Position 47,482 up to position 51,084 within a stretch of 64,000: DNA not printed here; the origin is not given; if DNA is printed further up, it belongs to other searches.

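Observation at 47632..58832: Atypical helicase + DUF1998 defence module led by an 1100-aa protein of unknown function (DISARM/Druantia-like, but missing the PLD nuclease and a dedicated methylase)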

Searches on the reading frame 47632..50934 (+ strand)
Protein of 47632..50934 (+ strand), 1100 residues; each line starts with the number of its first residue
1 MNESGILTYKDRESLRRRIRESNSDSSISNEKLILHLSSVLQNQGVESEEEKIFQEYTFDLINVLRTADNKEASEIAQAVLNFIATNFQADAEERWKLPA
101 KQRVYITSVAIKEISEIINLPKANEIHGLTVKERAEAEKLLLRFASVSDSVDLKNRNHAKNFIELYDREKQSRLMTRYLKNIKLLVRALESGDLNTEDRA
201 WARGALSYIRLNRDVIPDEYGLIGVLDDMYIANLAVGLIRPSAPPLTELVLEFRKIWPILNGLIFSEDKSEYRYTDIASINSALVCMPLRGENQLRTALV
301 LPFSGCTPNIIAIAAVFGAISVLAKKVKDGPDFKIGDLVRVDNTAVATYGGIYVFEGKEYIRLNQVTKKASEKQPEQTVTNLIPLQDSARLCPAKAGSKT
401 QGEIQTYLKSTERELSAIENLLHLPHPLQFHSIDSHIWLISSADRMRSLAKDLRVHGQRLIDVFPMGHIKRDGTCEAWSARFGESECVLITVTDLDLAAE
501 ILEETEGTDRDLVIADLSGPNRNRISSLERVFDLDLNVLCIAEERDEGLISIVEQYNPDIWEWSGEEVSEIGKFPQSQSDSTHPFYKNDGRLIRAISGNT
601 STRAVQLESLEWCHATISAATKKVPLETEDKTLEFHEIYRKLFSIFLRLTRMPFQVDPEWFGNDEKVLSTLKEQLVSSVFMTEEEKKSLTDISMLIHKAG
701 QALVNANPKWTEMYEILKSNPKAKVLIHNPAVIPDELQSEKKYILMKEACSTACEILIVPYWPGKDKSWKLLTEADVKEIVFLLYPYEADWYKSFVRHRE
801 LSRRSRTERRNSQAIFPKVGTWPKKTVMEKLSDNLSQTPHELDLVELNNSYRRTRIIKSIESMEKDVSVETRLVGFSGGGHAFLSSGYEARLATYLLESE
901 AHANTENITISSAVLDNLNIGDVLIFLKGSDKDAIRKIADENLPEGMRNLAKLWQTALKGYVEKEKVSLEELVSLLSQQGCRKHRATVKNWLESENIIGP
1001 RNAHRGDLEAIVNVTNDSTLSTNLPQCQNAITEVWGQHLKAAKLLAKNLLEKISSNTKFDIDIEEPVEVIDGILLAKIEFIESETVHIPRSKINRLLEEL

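Call 4: search_protein_families(library=padloc, proteins=[window:47632-50934:+], max_evalue=0.01)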
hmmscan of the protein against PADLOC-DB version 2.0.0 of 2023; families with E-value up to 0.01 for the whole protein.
window:47632-50934:+ (1100 aa): 1 family
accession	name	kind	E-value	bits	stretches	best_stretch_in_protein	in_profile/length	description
PDLC02636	DrmE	-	1.6e-06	24.5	1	916-1060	633-776/821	DrmE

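Call 5: search_protein_families(library=pfam, proteins=[window:47632-50934:+], max_evalue=0.01)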
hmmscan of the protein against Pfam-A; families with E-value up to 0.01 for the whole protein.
window:47632-50934:+ (1100 aa): 0 families

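Call 10: find_homologous_proteins(query=window:47632-50934:+)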
Query window:47632-50934:+ (1100 aa): 16 proteins with E <= 0.001 among 8000 candidates.
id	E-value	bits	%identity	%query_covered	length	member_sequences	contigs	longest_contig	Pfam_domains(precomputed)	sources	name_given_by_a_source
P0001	0.0e+0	2455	100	100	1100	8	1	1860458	-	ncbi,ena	-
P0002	0.0e+0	1419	57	100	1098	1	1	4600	-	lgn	-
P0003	0.0e+0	1276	91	58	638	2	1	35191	-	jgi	jgi:uncharacterized membrane protein YkvA (DUF1232 family)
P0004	0.0e+0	1203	50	100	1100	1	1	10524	-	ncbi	-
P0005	0.0e+0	1066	46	99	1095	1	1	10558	-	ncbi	-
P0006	2.3e-268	911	41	99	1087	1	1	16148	-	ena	-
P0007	1.1e-224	767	36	99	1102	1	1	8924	-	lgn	-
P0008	2.2e-222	759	37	99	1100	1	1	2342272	-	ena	-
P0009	4.6e-217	741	35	99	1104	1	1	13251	-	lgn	-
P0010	2.7e-211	722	36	99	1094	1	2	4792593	-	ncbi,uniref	ncbi:DrmE family protein [Microbulbifer sp. VAAC004]|uniref:DrmE family protein n=1 Tax=unclassified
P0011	5.8e-210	718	35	99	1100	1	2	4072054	-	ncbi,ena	ncbi:MAG: DrmE family protein [Candidatus Sedimenticola sp. 6PFRAG7]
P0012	4.7e-206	705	36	99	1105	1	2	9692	PF24957.1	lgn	-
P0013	2.2e-202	693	34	99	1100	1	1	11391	-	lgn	-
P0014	1.8e-199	683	34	99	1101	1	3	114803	-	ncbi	-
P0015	2.0e-188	647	34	99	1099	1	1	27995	-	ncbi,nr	ncbi:MAG: DrmE family protein [Candidatus Thiodiazotropha taylori]|nr:DrmE family protein [Candidatu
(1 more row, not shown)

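Call 11: search_protein_families(library=ncbifam, proteins=[window:47632-50934:+], max_evalue=0.001)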
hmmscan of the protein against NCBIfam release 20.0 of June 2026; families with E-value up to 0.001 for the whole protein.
window:47632-50934:+ (1100 aa): 1 family
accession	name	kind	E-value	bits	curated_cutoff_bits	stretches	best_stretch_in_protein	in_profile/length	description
NF038316.1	DrmE_fam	subfamily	4.8e-73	246.8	80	1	276-1097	12-838/838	DrmE family protein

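Call 12: find_encoding_contigs(protein=P0001, flank=10000, max_places=3)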
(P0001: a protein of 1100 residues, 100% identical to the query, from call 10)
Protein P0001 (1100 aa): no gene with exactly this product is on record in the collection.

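Call 15: find_related_loci(query=A1, collection=genome_contigs, flank=10000)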
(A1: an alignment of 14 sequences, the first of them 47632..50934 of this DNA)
Query A1 (1100 aa) in genome_contigs; peptide patterns used: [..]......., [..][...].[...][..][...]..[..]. (x = any residue, [..] = any of these).
68 stretches matched a pattern; 2 encode a relative of the query (tblastn E <= 1e-3); 2 distinct loci.
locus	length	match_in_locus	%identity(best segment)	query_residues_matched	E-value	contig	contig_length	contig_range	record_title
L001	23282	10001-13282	35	7-1098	0e+0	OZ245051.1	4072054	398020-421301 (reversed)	MAG: Sedimenticolaceae bacterium isolate 9f9d7339-0042-4cb7-a141-f72079882acd genome assembly, chromosome: 1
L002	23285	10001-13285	34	8-1100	0e+0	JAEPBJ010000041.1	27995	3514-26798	MAG: Candidatus Thiodiazotropha taylori isolate MAGL082TRANS c_000000000041, whole genome shotgun sequence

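Call 18: search_protein_families(library=pfam, proteins=[L001:13288-15045:+, L001:20253-20690:+, L001:9111-9956:+, L001:6498-7835:-, L001:20660-21820:-, L001:21810-22811:-, L002:13288-15042:+, L002:8388-9413:-, L002:20878-21855:+, L002:5488-7923:-], max_evalue=0.001)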
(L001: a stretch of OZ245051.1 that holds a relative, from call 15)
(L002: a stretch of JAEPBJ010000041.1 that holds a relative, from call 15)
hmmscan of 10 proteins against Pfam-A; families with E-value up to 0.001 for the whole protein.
L001:13288-15045:+ (585 aa): 6 families
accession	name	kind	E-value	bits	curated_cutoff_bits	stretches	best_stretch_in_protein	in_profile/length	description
PF08378.17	NERD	-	1.6e-15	58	22.1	1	16-116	3-99/111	Nuclease-related domain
PF13538.12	UvrD_C_2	-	4.3e-06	26.9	27.4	1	515-560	3-51/52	UvrD-like helicase C-terminal domain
PF04851.21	ResIII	-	2e-05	25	22.5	1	218-352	3-133/164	Type III restriction enzyme, res subunit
PF01443.25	Viral_helicase1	-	9.7e-05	22.7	21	0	511-561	174-227/228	Viral superfamily 1 RNA helicase core domain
PF09848.15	SLFN-g3_helicase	-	0.00011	22.1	24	1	236-359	4-94/354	Schlafen group 3, DNA/RNA helicase domain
PF13604.12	AAA_30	-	0.00012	22.3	27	1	219-365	2-109/191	AAA domain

L001:20253-20690:+ (145 aa): 3 families
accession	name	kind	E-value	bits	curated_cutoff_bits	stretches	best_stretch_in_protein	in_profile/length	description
PF03852.21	Vsr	-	1.9e-27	95.4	27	1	2-69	1-69/74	DNA mismatch endonuclease Vsr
PF04480.18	DUF559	-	5.2e-06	26.7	20.6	1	90-131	66-107/109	Protein of unknown function (DUF559)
PF18741.7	MTES_1575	-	0.00024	21.6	38.2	0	90-130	54-94/96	REase_MTES_1575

L001:9111-9956:+ (281 aa): 3 families
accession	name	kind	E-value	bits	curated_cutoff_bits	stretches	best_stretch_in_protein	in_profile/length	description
PF00665.32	rve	-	8.2e-31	106.7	32.6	1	114-212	2-102/102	Integrase core domain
PF13276.12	HTH_21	-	2.8e-12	47.1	28.1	1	35-90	3-59/60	HTH-like domain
PF13683.12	rve_3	-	7e-12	45.4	26.5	1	201-267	2-67/67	Integrase core domain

L001:6498-7835:- (445 aa): 2 families
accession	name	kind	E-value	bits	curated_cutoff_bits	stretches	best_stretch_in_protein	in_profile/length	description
PF00589.27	Phage_integrase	-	7.6e-26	91.3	27.1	1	245-430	2-171/172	Phage integrase family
PF24624.1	Int_N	-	0.00053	21.1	27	0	147-226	21-89/100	Phage integrase, N-terminal domain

L001:20660-21820:- (386 aa): 2 families
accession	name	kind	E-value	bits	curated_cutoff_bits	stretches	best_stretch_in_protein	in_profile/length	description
PF18062.7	RE_AspBHI_N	-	7e-59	199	27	1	24-210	2-183/185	Restriction endonuclease AspBHI N-terminal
PF04471.18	Mrr_cat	-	8.9e-12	45.6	21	1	251-368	5-114/115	Restriction endonuclease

L001:21810-22811:- (333 aa): 1 family
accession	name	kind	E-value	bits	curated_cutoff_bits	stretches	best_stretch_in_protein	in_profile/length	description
PF00145.23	DNA_methylase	-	1.7e-30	107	22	1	9-321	2-322/324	C-5 cytosine-specific DNA methylase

L002:13288-15042:+ (584 aa): 8 families
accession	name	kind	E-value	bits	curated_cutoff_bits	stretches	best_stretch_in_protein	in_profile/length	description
PF08378.17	NERD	-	5.1e-12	46.7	22.1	1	16-114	4-98/111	Nuclease-related domain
PF13538.12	UvrD_C_2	-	1.7e-05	25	27.4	1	515-559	4-51/52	UvrD-like helicase C-terminal domain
PF04851.21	ResIII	-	1.9e-05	25.1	22.5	1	217-351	3-133/164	Type III restriction enzyme, res subunit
PF09848.15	SLFN-g3_helicase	-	4.9e-05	23.2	24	1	234-359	3-95/354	Schlafen group 3, DNA/RNA helicase domain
PF13604.12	AAA_30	-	5.5e-05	23.4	27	1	218-365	2-110/191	AAA domain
PF13191.12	AAA_16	-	0.00014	22.9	32.6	1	225-353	12-142/167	AAA ATPase domain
PF13245.12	AAA_19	-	0.00058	20.5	25.1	0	229-365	8-112/134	AAA domain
PF25199.1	nSTAND_NTPase5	-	0.00088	19.6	34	0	201-266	7-76/145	Novel STAND NTPase 5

L002:8388-9413:- (341 aa): 0 families

L002:20878-21855:+ (325 aa): 1 family
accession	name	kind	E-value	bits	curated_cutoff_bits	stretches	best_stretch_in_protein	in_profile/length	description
PF00145.23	DNA_methylase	-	8.9e-36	124.4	22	1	4-319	1-324/324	C-5 cytosine-specific DNA methylase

L002:5488-7923:- (811 aa): 3 families
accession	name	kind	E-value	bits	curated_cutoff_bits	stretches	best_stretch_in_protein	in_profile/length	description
PF13148.11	DUF3987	-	4.2e-95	319.4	27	1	356-725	1-363/364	Protein of unknown function (DUF3987)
PF13362.12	Toprim_3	-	1.4e-09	38.7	27.2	1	199-294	2-89/95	Toprim domain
PF13662.12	Toprim_4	-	7.9e-07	29.7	25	1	198-272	2-79/85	Toprim domain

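Call 19: find_encoding_contigs(protein=P0004, flank=10000, max_places=2)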
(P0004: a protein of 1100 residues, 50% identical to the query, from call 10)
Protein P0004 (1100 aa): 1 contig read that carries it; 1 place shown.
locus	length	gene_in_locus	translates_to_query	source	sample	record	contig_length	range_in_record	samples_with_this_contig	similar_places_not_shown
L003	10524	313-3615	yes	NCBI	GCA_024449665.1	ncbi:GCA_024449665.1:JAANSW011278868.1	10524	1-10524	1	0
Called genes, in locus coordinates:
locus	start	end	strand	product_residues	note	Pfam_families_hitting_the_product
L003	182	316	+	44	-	-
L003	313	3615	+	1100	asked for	-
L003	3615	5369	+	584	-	PF08378:NERD, PF02562:PhoH (faint), PF13604:AAA_30 (faint), PF09848:SLFN-g3_helicase (weak), PF13538:UvrD_C_2 (weak)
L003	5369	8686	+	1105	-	PF00271:Helicase_C (weak)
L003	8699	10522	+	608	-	?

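Call 20: find_encoding_contigs(protein=P0005, flank=10000, max_places=2)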
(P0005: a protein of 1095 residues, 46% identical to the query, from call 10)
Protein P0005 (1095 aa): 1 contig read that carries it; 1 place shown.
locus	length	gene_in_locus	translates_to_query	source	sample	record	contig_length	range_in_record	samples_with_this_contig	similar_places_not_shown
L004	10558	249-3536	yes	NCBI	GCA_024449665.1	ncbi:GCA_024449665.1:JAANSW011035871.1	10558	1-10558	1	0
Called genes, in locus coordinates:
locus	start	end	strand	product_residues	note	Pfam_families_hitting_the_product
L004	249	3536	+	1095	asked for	-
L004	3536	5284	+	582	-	PF08378:NERD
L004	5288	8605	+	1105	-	PF00270:DEAD (faint), PF00271:Helicase_C (weak)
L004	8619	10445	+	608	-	PF09369:MZB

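Call 21: find_encoding_contigs(protein=P0006, flank=10000, max_places=2)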
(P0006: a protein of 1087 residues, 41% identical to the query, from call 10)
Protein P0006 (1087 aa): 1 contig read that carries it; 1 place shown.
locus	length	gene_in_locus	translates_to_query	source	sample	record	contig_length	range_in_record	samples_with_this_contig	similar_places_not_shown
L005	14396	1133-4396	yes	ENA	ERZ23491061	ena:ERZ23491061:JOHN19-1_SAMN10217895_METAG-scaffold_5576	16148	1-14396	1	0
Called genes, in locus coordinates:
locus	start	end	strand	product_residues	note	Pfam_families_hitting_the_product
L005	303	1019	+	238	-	PF26340:DNA-SBD_ScoMcrA, PF13391:HNH_2 (weak)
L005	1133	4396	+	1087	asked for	-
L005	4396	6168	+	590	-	PF08378:NERD, PF00580:UvrD-helicase (faint), PF09848:SLFN-g3_helicase (weak)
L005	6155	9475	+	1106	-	PF00270:DEAD (faint), PF00271:Helicase_C (weak)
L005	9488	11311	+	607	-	PF09369:MZB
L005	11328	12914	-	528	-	PF00145:DNA_methylase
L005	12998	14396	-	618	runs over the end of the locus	PF08378:NERD, PF00580:UvrD-helicase (faint), PF13245:AAA_19 (weak), PF13361:UvrD_C, PF13538:UvrD_C_2 (weak)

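Call 22: find_encoding_contigs(protein=P0003, flank=10000, max_places=2)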
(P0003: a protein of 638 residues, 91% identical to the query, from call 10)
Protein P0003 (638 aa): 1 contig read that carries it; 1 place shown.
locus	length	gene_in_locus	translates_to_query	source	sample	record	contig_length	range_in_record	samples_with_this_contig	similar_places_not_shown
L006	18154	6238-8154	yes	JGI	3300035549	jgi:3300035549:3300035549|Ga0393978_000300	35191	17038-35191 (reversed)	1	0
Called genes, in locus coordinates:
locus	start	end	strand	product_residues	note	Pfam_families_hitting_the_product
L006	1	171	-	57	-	?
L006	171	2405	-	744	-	PF00982:Glyco_transf_20, PF02358:Trehalose_PPase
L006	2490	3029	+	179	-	PF00578:AhpC-TSA, PF08534:Redoxin, PF00085:Thioredoxin, PF13098:Thioredoxin_2 (weak), PF13905:Thioredoxin_8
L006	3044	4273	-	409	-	PF09217:EcoRII-N, PF09019:EcoRII-C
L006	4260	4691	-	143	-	PF03852:Vsr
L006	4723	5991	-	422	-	PF01381:HTH_3 (weak), PF13560:HTH_31, PF00145:DNA_methylase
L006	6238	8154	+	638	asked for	-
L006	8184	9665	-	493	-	PF01555:N6_N4_Mtase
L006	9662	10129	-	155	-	PF12762:DDE_Tnp_IS1595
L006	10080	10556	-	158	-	PF12760:Zn_ribbon_IS1595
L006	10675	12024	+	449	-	-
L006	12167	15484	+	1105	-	PF00270:DEAD (faint), PF00271:Helicase_C (weak)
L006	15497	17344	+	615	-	PF09369:MZB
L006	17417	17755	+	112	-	PF03918:CcmH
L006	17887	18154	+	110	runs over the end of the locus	PF13560:HTH_31 (weak)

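Call 23: find_encoding_contigs(protein=P0010, flank=10000, max_places=2)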
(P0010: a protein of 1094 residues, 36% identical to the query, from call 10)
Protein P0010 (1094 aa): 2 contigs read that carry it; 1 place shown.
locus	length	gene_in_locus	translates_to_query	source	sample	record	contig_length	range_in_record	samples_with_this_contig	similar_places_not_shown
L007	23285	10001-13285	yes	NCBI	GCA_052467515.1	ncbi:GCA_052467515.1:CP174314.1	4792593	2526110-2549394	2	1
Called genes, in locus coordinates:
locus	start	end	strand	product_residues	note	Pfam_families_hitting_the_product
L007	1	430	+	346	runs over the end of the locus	PF01177:Asp_Glu_race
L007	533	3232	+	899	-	PF12705:PDDEXK_1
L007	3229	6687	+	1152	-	PF00580:UvrD-helicase, PF13245:AAA_19, PF13361:UvrD_C, PF13538:UvrD_C_2 (faint)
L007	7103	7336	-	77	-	-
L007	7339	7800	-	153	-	PF18648:ADPRTs_Tse2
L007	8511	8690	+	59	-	PF02599:CsrA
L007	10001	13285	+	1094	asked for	-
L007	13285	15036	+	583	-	PF08378:NERD, PF13538:UvrD_C_2 (faint)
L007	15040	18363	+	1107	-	PF00270:DEAD (faint), PF00271:Helicase_C (weak)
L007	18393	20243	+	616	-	PF09369:MZB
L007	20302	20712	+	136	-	PF03852:Vsr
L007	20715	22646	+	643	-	-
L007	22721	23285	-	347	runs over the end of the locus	PF00145:DNA_methylase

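Call 24: find_encoding_contigs(protein=P0014, flank=10000, max_places=2)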
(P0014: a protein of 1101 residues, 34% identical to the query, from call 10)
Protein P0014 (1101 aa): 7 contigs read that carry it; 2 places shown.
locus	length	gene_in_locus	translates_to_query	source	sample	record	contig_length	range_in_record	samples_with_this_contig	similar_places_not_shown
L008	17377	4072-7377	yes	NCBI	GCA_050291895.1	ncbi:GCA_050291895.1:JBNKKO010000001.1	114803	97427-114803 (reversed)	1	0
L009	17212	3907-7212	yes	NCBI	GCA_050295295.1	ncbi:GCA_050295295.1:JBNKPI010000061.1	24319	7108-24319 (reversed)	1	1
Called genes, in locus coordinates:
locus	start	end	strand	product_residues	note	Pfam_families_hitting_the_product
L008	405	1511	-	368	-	PF24817:WD40_WDHD1_1st (faint), PF25174:Beta-prop_THOC3, PF23381:Beta-prop_IFT122_1st (weak), PF23414:Beta-prop_EML_2 (faint), PF24814:WD40_Prp19 (faint), PF25171:Beta-prop_WDR36-Utp21_1st (faint)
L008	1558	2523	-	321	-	-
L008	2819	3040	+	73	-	PF03413:PepSY (weak)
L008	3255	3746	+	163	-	-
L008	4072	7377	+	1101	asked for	-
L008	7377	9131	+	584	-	PF08378:NERD, PF13538:UvrD_C_2 (weak)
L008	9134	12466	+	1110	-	PF00271:Helicase_C (weak)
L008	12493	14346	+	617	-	PF09369:MZB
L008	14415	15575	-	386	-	PF18062:RE_AspBHI_N, PF04471:Mrr_cat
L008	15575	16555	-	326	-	PF00145:DNA_methylase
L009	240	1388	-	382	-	PF24817:WD40_WDHD1_1st (faint), PF25174:Beta-prop_THOC3, PF23381:Beta-prop_IFT122_1st (weak), PF23414:Beta-prop_EML_2 (faint), PF25171:Beta-prop_WDR36-Utp21_1st (faint), PF24814:WD40_Prp19 (faint)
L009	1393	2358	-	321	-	-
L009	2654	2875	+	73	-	PF03413:PepSY (weak)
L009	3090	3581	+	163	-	-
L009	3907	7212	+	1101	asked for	-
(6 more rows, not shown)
